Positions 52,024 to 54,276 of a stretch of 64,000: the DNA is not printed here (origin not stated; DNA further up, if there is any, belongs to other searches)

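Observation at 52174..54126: GNAT + ATP-grasp bifunctional enzyme inserted in the heme operon where hemB would be expected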

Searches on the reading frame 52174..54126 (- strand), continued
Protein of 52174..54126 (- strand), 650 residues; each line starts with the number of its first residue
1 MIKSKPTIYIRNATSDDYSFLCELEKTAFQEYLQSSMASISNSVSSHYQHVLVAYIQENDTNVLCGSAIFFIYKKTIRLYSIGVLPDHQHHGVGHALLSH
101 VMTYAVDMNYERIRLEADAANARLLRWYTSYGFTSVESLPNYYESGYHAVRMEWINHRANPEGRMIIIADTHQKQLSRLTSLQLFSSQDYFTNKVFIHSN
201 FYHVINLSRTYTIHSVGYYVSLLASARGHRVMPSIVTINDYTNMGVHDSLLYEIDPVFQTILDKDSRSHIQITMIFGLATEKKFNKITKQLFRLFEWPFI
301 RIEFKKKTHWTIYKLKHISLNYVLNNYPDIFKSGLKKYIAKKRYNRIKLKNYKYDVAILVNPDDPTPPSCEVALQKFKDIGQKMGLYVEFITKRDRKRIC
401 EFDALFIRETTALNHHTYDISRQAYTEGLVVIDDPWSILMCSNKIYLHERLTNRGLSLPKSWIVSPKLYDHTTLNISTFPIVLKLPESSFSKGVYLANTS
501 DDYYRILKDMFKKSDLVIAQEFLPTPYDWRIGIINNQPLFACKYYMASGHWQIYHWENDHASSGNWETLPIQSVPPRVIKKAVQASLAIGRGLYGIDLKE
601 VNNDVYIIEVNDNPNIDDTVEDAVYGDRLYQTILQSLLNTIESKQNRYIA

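Call 7: find_homologous_proteins(query=window:52174-54123:-)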
Query window:52174-54123:- (649 aa): 6445 proteins with E <= 0.001 among 8000 candidates; the best 120 are listed.
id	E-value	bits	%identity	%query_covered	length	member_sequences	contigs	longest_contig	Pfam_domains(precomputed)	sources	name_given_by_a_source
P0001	0.0e+0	1495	100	100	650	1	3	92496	PF13673.14,PF14401.12,PF13508.14,PF08443.17,PF00583.32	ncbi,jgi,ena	jgi:glutathione synthase/RimK-type ligase-like ATP-grasp enzyme/ribosomal protein S18 acetylase RimI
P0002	1.8e-245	834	56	100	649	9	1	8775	PF13673.14,PF14401.12,PF13508.14,PF08443.17,PF02655.20,PF00583.32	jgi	-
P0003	2.9e-202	691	48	99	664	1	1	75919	PF13673.14,PF14401.12,PF13508.14,PF08443.17,PF02655.20,PF07478.19,PF00583.32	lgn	-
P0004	5.6e-199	680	46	99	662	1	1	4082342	PF13673.14,PF14401.12,PF13508.14,PF08443.17,PF00583.32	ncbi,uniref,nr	ncbi:GNAT family N-acetyltransferase [Pseudodesulfovibrio sp. zrk46]|uniref:GNAT family N-acetyltran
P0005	5.3e-198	677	47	99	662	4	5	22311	PF13673.14,PF14401.12,PF13508.14,PF08443.17,PF00583.32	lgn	-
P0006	2.7e-196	672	47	99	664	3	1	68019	PF13673.14,PF14401.12,PF13508.14,PF08443.17,PF02655.20,PF07478.19,PF00583.32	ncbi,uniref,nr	ncbi:GNAT family N-acetyltransferase [Pseudodesulfovibrio sp.]|uniref:GNAT family N-acetyltransferas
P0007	2.6e-195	668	47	99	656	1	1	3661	PF13673.14,PF14401.12,PF13508.14,PF08445.17,PF08443.17,PF02655.20,PF07478.19,PF00583.32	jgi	jgi:glutathione synthase/RimK-type ligase-like ATP-grasp enzyme/ribosomal protein S18 acetylase RimI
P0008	3.0e-195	668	47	99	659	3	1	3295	PF13673.14,PF14401.12,PF13508.14,PF08445.17,PF08443.17,PF07478.19,PF00583.32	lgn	-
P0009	5.3e-195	667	47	99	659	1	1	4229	PF13673.14,PF14401.12,PF13508.14,PF08443.17,PF02655.20,PF07478.19,PF00583.32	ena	-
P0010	1.4e-194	666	47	99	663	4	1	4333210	PF13673.14,PF14401.12,PF13508.14,PF08443.17,PF07478.19,PF00583.32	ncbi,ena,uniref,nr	ncbi:GNAT family N-acetyltransferase [Maridesulfovibrio sp.]|uniref:GNAT family N-acetyltransferase 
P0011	2.3e-194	665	47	99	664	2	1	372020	PF13673.14,PF14401.12,PF13508.14,PF08443.17,PF07478.19,PF00583.32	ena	-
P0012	2.9e-194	665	46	100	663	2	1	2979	PF13673.14,PF13480.14,PF14401.12,PF13508.14,PF08443.17,PF02655.20,PF00583.32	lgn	-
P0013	5.6e-194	664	47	100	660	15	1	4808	PF13673.14,PF14401.12,PF13508.14,PF08443.17,PF02655.20,PF07478.19,PF00583.32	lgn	-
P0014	7.9e-194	663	46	99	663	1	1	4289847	PF13673.14,PF14401.12,PF13508.14,PF07478.19,PF00583.32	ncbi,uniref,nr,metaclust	ncbi:GNAT family N-acetyltransferase [Maridesulfovibrio salexigens]|uniref:GCN5-related N-acetyltran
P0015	8.9e-194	663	47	98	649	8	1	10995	PF13673.14,PF14401.12,PF13508.14,PF08445.17,PF08443.17,PF07478.19,PF00583.32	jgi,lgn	jgi:glutathione synthase/RimK-type ligase-like ATP-grasp enzyme/ribosomal protein S18 acetylase RimI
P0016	1.8e-193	662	45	99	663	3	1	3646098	PF13673.14,PF14401.12,PF13508.14,PF08443.17,PF07478.19,PF00583.32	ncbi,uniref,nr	ncbi:GNAT family N-acetyltransferase [Pseudodesulfovibrio piezophilus]|uniref:GCN5-related N-acetylt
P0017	1.9e-193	662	47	98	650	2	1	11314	PF13673.14,PF14401.12,PF13508.14,PF08443.17,PF02655.20,PF07478.19,PF00583.32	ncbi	ncbi:MAG: GNAT family N-acetyltransferase [Pseudodesulfovibrio sp.]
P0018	2.3e-193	662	47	99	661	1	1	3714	PF13673.14,PF14401.12,PF13508.14,PF08443.17,PF07478.19,PF00583.32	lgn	-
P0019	4.7e-193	661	47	98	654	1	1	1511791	PF13673.14,PF14401.12,PF13508.14,PF08443.17,PF02655.20,PF07478.19,PF00583.32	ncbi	-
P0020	9.1e-193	660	47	98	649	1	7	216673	PF13673.14,PF14401.12,PF13508.14,PF08445.17,PF08443.17,PF07478.19,PF00583.32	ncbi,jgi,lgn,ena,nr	ncbi:MAG: GNAT family N-acetyltransferase [Desulforegulaceae bacterium]|nr:GNAT family N-acetyltrans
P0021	1.3e-192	659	47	99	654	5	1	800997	PF14401.12,PF13508.14,PF08443.17,PF07478.19,PF00583.32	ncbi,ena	-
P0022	1.8e-192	659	47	98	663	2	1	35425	PF13673.14,PF14401.12,PF13508.14,PF08445.17,PF08443.17,PF02655.20,PF07478.19,PF00583.32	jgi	-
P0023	3.7e-192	658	46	99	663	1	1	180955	PF13673.14,PF14401.12,PF13508.14,PF08443.17,PF02655.20,PF07478.19,PF00583.32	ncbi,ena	-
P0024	4.7e-192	658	46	98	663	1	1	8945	PF13673.14,PF14401.12,PF13508.14,PF08443.17,PF02655.20,PF07478.19,PF00583.32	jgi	-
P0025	7.5e-192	657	46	99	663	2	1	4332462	PF13673.14,PF14401.12,PF13508.14,PF08443.17,PF07478.19,PF00583.32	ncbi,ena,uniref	ncbi:GNAT family N-acetyltransferase [Maridesulfovibrio sp.]|uniref:GNAT family N-acetyltransferase 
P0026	1.3e-191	656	47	99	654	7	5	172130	PF14401.12,PF13508.14,PF08443.17,PF07478.19,PF00583.32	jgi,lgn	jgi:glutathione synthase/RimK-type ligase-like ATP-grasp enzyme/ribosomal protein S18 acetylase RimI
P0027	1.3e-190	653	46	100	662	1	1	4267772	PF14401.12,PF13508.14,PF08443.17,PF02655.20,PF07478.19,PF00583.32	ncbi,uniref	ncbi:GNAT family N-acetyltransferase [Maridesulfovibrio sp. FT414]|uniref:GNAT family N-acetyltransf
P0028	1.6e-190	652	46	100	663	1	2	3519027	PF13673.14,PF14401.12,PF13508.14,PF08443.17,PF00583.32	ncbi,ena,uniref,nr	ncbi:GNAT family N-acetyltransferase [uncultured Pseudodesulfovibrio sp.]|uniref:GNAT family N-acety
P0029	1.8e-190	652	46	98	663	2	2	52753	PF13673.14,PF14401.12,PF13508.14,PF08443.17,PF07478.19,PF00583.32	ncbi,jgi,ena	ncbi:MAG: GNAT family N-acetyltransferase [Kiritimatiellia bacterium]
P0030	2.6e-190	652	45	99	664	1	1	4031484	PF13673.14,PF14401.12,PF13508.14,PF08443.17,PF02655.20,PF07478.19,PF00583.32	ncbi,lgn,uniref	ncbi:GNAT family N-acetyltransferase [Pseudodesulfovibrio sp.]|uniref:GNAT family N-acetyltransferas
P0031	6.0e-190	651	46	99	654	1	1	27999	PF13673.14,PF14401.12,PF13508.14,PF08443.17,PF07478.19,PF00583.32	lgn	-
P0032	4.8e-189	648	46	99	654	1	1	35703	PF14401.12,PF13508.14,PF08443.17,PF07478.19,PF00583.32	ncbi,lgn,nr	ncbi:MAG: GNAT family N-acetyltransferase [Desulfuromonadaceae bacterium]|nr:GNAT family N-acetyltra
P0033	5.6e-189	647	46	98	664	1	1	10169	PF13673.14,PF14401.12,PF13508.14,PF08443.17,PF02655.20,PF07478.19,PF00583.32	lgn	-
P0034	9.7e-189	647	46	98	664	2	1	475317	PF13673.14,PF14401.12,PF13508.14,PF08443.17,PF07478.19,PF00583.32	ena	-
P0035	1.2e-188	646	46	99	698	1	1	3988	PF13673.14,PF14401.12,PF13508.14,PF08443.17,PF07478.19,PF00583.32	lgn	-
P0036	2.2e-188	645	45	98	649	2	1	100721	PF13673.14,PF14401.12,PF13508.14,PF08443.17,PF02655.20,PF07478.19,PF00583.32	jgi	jgi:glutathione synthase/RimK-type ligase-like ATP-grasp enzyme/ribosomal protein S18 acetylase RimI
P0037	1.5e-187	643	46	98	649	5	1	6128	PF13673.14,PF14401.12,PF13508.14,PF08443.17,PF07478.19,PF00583.32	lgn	-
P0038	1.6e-187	643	46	99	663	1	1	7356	PF13673.14,PF14401.12,PF13508.14,PF08443.17,PF07478.19,PF00583.32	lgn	-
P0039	2.6e-187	642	46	99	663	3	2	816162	PF13673.14,PF14401.12,PF13508.14,PF08443.17,PF07478.19,PF00583.32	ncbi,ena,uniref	ncbi:GNAT family N-acetyltransferase [Maridesulfovibrio sp.]|uniref:GNAT family N-acetyltransferase 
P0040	2.8e-187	642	45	100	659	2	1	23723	PF13673.14,PF14401.12,PF13508.14,PF08443.17,PF07478.19,PF00583.32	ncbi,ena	-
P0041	3.9e-187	641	48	90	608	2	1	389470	PF13673.14,PF14401.12,PF13508.14,PF08443.17,PF07478.19,PF00583.32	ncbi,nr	ncbi:GNAT family N-acetyltransferase [Pseudodesulfovibrio sp. S3-i]|nr:GNAT family N-acetyltransfera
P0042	6.7e-187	640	46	99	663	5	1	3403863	PF13673.14,PF14401.12,PF13508.14,PF08443.17,PF00583.32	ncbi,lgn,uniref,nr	ncbi:GNAT family N-acetyltransferase [Pseudodesulfovibrio portus]|uniref:GNAT family N-acetyltransfe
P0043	1.1e-186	640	45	99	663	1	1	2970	PF13673.14,PF14401.12,PF13508.14,PF08445.17,PF08443.17,PF00583.32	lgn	-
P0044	1.3e-186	640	46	98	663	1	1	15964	PF13673.14,PF14401.12,PF13508.14,PF08443.17,PF02655.20,PF07478.19,PF00583.32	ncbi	ncbi:MAG: GNAT family N-acetyltransferase [Kiritimatiellia bacterium]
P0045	1.7e-186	639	46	99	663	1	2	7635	PF13673.14,PF14401.12,PF13508.14,PF08443.17,PF02655.20,PF00583.32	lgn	-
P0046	1.8e-186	639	46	100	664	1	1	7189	PF13673.14,PF13480.14,PF14401.12,PF13508.14,PF08443.17,PF02655.20,PF00583.32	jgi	-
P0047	2.6e-186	639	45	98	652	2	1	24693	PF13673.14,PF14401.12,PF13508.14,PF08443.17,PF02655.20,PF07478.19,PF00583.32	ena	-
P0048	2.8e-186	638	47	99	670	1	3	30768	PF13673.14,PF14401.12,PF08443.17,PF00583.32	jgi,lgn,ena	-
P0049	3.7e-186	638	45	99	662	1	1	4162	PF14401.12,PF13508.14,PF08443.17,PF02655.20,PF07478.19,PF00583.32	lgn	-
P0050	3.8e-186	638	46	100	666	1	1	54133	PF13673.14,PF14401.12,PF13508.14,PF08443.17,PF07478.19,PF00583.32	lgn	-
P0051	6.9e-186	637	45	100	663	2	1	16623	PF13673.14,PF14401.12,PF13508.14,PF02655.20,PF07478.19,PF00583.32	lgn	-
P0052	1.1e-185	636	46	99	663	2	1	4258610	PF14401.12,PF08443.17,PF02655.20,PF07478.19,PF00583.32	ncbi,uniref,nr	ncbi:GNAT family N-acetyltransferase [Maridesulfovibrio sp.]|uniref:GNAT family N-acetyltransferase 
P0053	1.2e-185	636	45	99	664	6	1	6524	PF13673.14,PF14401.12,PF13508.14,PF08443.17,PF02655.20,PF07478.19,PF00583.32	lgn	-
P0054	1.4e-185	636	46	100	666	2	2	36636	PF13673.14,PF14401.12,PF13508.14,PF08443.17,PF07478.19,PF00583.32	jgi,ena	-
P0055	4.2e-185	635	45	98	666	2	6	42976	PF13673.14,PF14401.12,PF13508.14,PF08443.17,PF02655.20,PF00583.32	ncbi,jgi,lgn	jgi:glutathione synthase/RimK-type ligase-like ATP-grasp enzyme/ribosomal protein S18 acetylase RimI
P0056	6.3e-185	634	45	99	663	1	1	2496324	PF13673.14,PF14401.12,PF13508.14,PF07478.19,PF00583.32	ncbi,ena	-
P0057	1.8e-184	632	46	100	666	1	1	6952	PF13673.14,PF14401.12,PF13508.14,PF08443.17,PF07478.19,PF00583.32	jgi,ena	-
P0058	2.1e-184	632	47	99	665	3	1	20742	PF13673.14,PF14401.12,PF13508.14,PF08443.17,PF02655.20,PF07478.19,PF00583.32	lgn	-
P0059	3.6e-184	631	46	98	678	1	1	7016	PF13673.14,PF14401.12,PF13508.14,PF08443.17,PF00583.32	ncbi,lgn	-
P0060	5.0e-184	631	44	98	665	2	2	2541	PF13673.14,PF14401.12,PF13508.14,PF08445.17,PF08443.17,PF02655.20,PF00583.32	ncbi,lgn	-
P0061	1.2e-183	630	45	100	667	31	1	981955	PF13673.14,PF14401.12,PF13508.14,PF07478.19,PF00583.32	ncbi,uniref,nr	ncbi:Ribosomal protein S6--L-glutamate ligase [Pseudodesulfovibrio hydrargyri]|uniref:Ribosomal prot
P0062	1.6e-183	629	45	99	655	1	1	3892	PF13673.14,PF14401.12,PF13508.14,PF08443.17,PF07478.19,PF00583.32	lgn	-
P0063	1.8e-183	629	45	100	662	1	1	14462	PF14401.12,PF07478.19,PF00583.32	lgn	-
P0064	5.3e-183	628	47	99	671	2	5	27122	PF13673.14,PF14401.12,PF13508.14,PF08443.17,PF07478.19,PF00583.32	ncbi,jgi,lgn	jgi:glutathione synthase/RimK-type ligase-like ATP-grasp enzyme/ribosomal protein S18 acetylase RimI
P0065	6.7e-183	627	45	99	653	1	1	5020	PF13673.14,PF14401.12,PF13508.14,PF08443.17,PF02655.20,PF07478.19,PF00583.32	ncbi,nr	ncbi:MAG: GNAT family N-acetyltransferase [Deltaproteobacteria bacterium]|nr:GNAT family N-acetyltra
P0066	1.6e-182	626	45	100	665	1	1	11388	PF13673.14,PF14401.12,PF13508.14,PF07478.19,PF00583.32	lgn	-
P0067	2.5e-182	625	45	99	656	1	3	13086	PF13673.14,PF14401.12,PF13508.14,PF08443.17,PF07478.19,PF00583.32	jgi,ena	-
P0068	3.6e-182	625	45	99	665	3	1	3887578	PF13673.14,PF14401.12,PF13508.14,PF07478.19,PF00583.32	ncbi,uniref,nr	ncbi:GNAT family N-acetyltransferase [Pseudodesulfovibrio thermohalotolerans]|uniref:GNAT family N-a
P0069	5.2e-182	624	45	98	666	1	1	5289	PF13673.14,PF14401.12,PF13508.14,PF08445.17,PF08443.17,PF02655.20,PF07478.19,PF00583.32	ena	-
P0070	3.3e-181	622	46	98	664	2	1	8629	PF13673.14,PF14401.12,PF13508.14,PF08445.17,PF08443.17,PF00583.32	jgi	jgi:glutathione synthase/RimK-type ligase-like ATP-grasp enzyme/ribosomal protein S18 acetylase RimI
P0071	6.3e-181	621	45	99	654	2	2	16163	PF13673.14,PF14401.12,PF13508.14,PF08443.17,PF00583.32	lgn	-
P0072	1.3e-180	620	45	96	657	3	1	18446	PF13673.14,PF14401.12,PF13508.14,PF08443.17,PF02655.20,PF07478.19,PF00583.32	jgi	jgi:glutathione synthase/RimK-type ligase-like ATP-grasp enzyme/ribosomal protein S18 acetylase RimI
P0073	2.5e-180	619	45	99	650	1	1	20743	PF13673.14,PF14401.12,PF13508.14,PF08443.17,PF07478.19,PF00583.32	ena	-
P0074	3.4e-180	618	44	98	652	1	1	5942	PF13673.14,PF14401.12,PF13508.14,PF08443.17,PF02655.20,PF07478.19,PF00583.32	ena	-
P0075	1.0e-179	617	44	99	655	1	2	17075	PF13673.14,PF14401.12,PF13508.14,PF08443.17,PF00583.32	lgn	-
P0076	1.0e-179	617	45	99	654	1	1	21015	PF13673.14,PF14401.12,PF13508.14,PF08443.17,PF07478.19,PF00583.32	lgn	-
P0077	1.2e-179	617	44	99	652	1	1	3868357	PF13673.14,PF14401.12,PF13508.14,PF08443.17,PF07478.19,PF00583.32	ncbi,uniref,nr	ncbi:carbamoyl phosphate synthase-like protein [Limihaloglobus sulfuriphilus]|uniref:Carbamoyl phosp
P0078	6.4e-179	614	44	99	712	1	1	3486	PF13673.14,PF14401.12,PF13508.14,PF08443.17,PF02655.20,PF07478.19,PF00583.32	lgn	-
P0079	9.6e-179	614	45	98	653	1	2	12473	PF13673.14,PF14401.12,PF13508.14,PF08443.17,PF02655.20,PF07478.19,PF00583.32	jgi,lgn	-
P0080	2.7e-178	612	47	90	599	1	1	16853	PF13673.14,PF14401.12,PF13508.14,PF08443.17,PF00583.32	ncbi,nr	ncbi:MAG: GNAT family N-acetyltransferase [Desulfovibrionaceae bacterium]|nr:GNAT family N-acetyltra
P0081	5.9e-178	611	44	99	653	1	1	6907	PF13673.14,PF14401.12,PF13508.14,PF08443.17,PF02655.20,PF07478.19,PF00583.32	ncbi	-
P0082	3.2e-177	609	44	98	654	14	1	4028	PF14401.12,PF13508.14,PF08443.17,PF02655.20,PF07478.19,PF00583.32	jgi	jgi:glutathione synthase/RimK-type ligase-like ATP-grasp enzyme/ribosomal protein S18 acetylase RimI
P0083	1.0e-176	607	44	99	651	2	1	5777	PF13673.14,PF14401.12,PF13508.14,PF08443.17,PF07478.19,PF00583.32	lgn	-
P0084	1.3e-176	607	44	98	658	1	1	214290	PF13673.14,PF14401.12,PF13508.14,PF08443.17,PF02655.20,PF07478.19,PF00583.32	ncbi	ncbi:MAG: GNAT family N-acetyltransferase [Bacteroidales bacterium]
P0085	3.2e-176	605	44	99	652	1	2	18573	PF13673.14,PF14401.12,PF13508.14,PF08443.17,PF07478.19,PF00583.32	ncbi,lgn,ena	-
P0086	4.2e-176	605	44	99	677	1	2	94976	PF13673.14,PF14401.12,PF13508.14,PF08443.17,PF07478.19,PF00583.32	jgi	jgi:glutathione synthase/RimK-type ligase-like ATP-grasp enzyme/ribosomal protein S18 acetylase RimI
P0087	4.4e-176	605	44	99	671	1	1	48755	PF13673.14,PF14401.12,PF13508.14,PF08443.17,PF02655.20,PF07478.19,PF00583.32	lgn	-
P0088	5.4e-176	604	45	89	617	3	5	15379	PF14401.12,PF13508.14,PF08443.17,PF07478.19,PF00583.32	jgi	jgi:glutathione synthase/RimK-type ligase-like ATP-grasp enzyme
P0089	1.4e-175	603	43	98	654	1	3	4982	PF13673.14,PF14401.12,PF13508.14,PF08443.17,PF02655.20,PF07478.19,PF00583.32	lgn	-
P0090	1.9e-175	603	45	99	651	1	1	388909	PF13673.14,PF14401.12,PF13508.14,PF08443.17,PF02655.20,PF07478.19,PF00583.32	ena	-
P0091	2.0e-175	603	43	99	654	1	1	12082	PF13673.14,PF14401.12,PF13508.14,PF08443.17,PF02655.20,PF07478.19,PF00583.32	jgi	jgi:glutathione synthase/RimK-type ligase-like ATP-grasp enzyme/ribosomal protein S18 acetylase RimI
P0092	4.6e-175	601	44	99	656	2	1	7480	PF13673.14,PF14401.12,PF13508.14,PF08445.17,PF08443.17,PF02655.20,PF07478.19,PF00583.32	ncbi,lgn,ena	-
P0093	6.5e-175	601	45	98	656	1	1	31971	PF13673.14,PF14401.12,PF13508.14,PF08443.17,PF07478.19,PF00583.32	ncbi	-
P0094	8.6e-175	600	44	100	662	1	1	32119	PF14401.12,PF13508.14,PF08443.17,PF02655.20,PF07478.19,PF00583.32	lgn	-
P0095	9.7e-175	600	43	98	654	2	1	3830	PF13673.14,PF14401.12,PF13508.14,PF08443.17,PF02655.20,PF07478.19,PF00583.32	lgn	-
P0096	1.1e-174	600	43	98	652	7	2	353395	PF13673.14,PF14401.12,PF13508.14,PF08443.17,PF02655.20,PF07478.19,PF00583.32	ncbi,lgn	-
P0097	1.2e-174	600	43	99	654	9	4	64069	PF13673.14,PF14401.12,PF13508.14,PF02655.20,PF07478.19,PF00583.32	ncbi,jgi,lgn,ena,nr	ncbi:MAG: RimK family alpha-L-glutamate ligase [Bacteroidetes bacterium HGW-Bacteroidetes-4]|jgi:glu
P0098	1.3e-174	600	44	99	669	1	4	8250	PF13673.14,PF14401.12,PF13508.14,PF08443.17,PF07478.19,PF00583.32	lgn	-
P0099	1.3e-174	600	44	98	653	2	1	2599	PF13673.14,PF14401.12,PF13508.14,PF08443.17,PF02655.20,PF07478.19,PF00583.32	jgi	jgi:glutathione synthase/RimK-type ligase-like ATP-grasp enzyme/ribosomal protein S18 acetylase RimI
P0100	2.2e-174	599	44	98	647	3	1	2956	PF13673.14,PF14401.12,PF13508.14,PF08443.17,PF02655.20,PF07478.19,PF00583.32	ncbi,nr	ncbi:MAG TPA: GNAT family N-acetyltransferase [Prolixibacteraceae bacterium]|nr:GNAT family N-acetyl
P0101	2.3e-174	599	43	98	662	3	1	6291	PF13673.14,PF14401.12,PF13508.14,PF08443.17,PF02655.20,PF07478.19,PF00583.32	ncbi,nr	ncbi:MAG: GNAT family N-acetyltransferase [Bacteroidales bacterium]|nr:GNAT family N-acetyltransfera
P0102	2.6e-174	599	44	98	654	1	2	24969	PF13673.14,PF14401.12,PF13508.14,PF02655.20,PF07478.19,PF00583.32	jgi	jgi:glutathione synthase/RimK-type ligase-like ATP-grasp enzyme/ribosomal protein S18 acetylase RimI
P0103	3.2e-174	599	44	98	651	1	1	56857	PF13673.14,PF14401.12,PF13508.14,PF08443.17,PF02655.20,PF07478.19,PF00583.32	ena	-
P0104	3.4e-174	599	44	98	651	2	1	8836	PF14401.12,PF13508.14,PF08443.17,PF02655.20,PF07478.19,PF00583.32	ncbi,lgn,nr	ncbi:MAG: GNAT family N-acetyltransferase [Prolixibacteraceae bacterium]|nr:GNAT family N-acetyltran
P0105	3.4e-174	599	44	97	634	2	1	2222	PF13673.14,PF14401.12,PF13508.14,PF08443.17,PF07478.19,PF00583.32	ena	-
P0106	4.2e-174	598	43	93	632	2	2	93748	PF13673.14,PF14401.12,PF13508.14,PF08443.17,PF07478.19,PF00583.32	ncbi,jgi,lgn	jgi:glutathione synthase/RimK-type ligase-like ATP-grasp enzyme/N-acetylglutamate synthase-like GNAT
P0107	4.7e-174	598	43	99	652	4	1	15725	PF13673.14,PF14401.12,PF13508.14,PF08443.17,PF02655.20,PF07478.19,PF00583.32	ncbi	-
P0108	5.3e-174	598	45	98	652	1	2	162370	PF14401.12,PF13508.14,PF08443.17,PF02655.20,PF07478.19,PF00583.32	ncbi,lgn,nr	ncbi:MAG: GNAT family N-acetyltransferase [Marinilabiliaceae bacterium]|nr:GNAT family N-acetyltrans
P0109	5.5e-174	598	43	99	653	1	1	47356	PF13673.14,PF14401.12,PF13508.14,PF08443.17,PF02655.20,PF07478.19,PF00583.32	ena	-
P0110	5.8e-174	598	43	98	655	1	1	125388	PF13673.14,PF14401.12,PF13508.14,PF08443.17,PF02655.20,PF07478.19,PF00583.32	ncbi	-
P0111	6.8e-174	598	44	98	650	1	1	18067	PF13673.14,PF14401.12,PF13508.14,PF08443.17,PF02655.20,PF07478.19,PF00583.32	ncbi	-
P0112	7.8e-174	597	43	99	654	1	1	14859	PF14401.12,PF13508.14,PF08443.17,PF02655.20,PF07478.19,PF00583.32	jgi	jgi:glutathione synthase/RimK-type ligase-like ATP-grasp enzyme/ribosomal protein S18 acetylase RimI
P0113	8.6e-174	597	43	98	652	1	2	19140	PF13673.14,PF14401.12,PF13508.14,PF08445.17,PF08443.17,PF02655.20,PF07478.19,PF00583.32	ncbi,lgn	ncbi:MAG: GNAT family N-acetyltransferase [Draconibacterium sp.]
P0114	9.3e-174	597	44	98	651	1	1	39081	PF13673.14,PF14401.12,PF13508.14,PF08443.17,PF02655.20,PF07478.19,PF00583.32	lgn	-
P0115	1.0e-173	597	44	98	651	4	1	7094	PF13673.14,PF14401.12,PF13508.14,PF08443.17,PF02655.20,PF07478.19,PF00583.32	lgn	-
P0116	1.2e-173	597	44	99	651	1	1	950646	PF13673.14,PF14401.12,PF13508.14,PF08443.17,PF02655.20,PF07478.19,PF00583.32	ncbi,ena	-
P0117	1.2e-173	597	45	98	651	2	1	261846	PF13673.14,PF13420.14,PF14401.12,PF13508.14,PF08443.17,PF02655.20,PF07478.19,PF00583.32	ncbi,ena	-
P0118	1.3e-173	597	43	98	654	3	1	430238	PF13673.14,PF13302.14,PF14401.12,PF13508.14,PF08445.17,PF08443.17,PF02655.20,PF07478.19,PF00583.32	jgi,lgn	-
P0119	1.4e-173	596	44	99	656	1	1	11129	PF13673.14,PF14401.12,PF13508.14,PF08443.17,PF07478.19,PF00583.32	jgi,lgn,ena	-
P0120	1.6e-173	596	44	98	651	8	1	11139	PF13673.14,PF14401.12,PF13508.14,PF08443.17,PF02655.20,PF07478.19,PF00583.32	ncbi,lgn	-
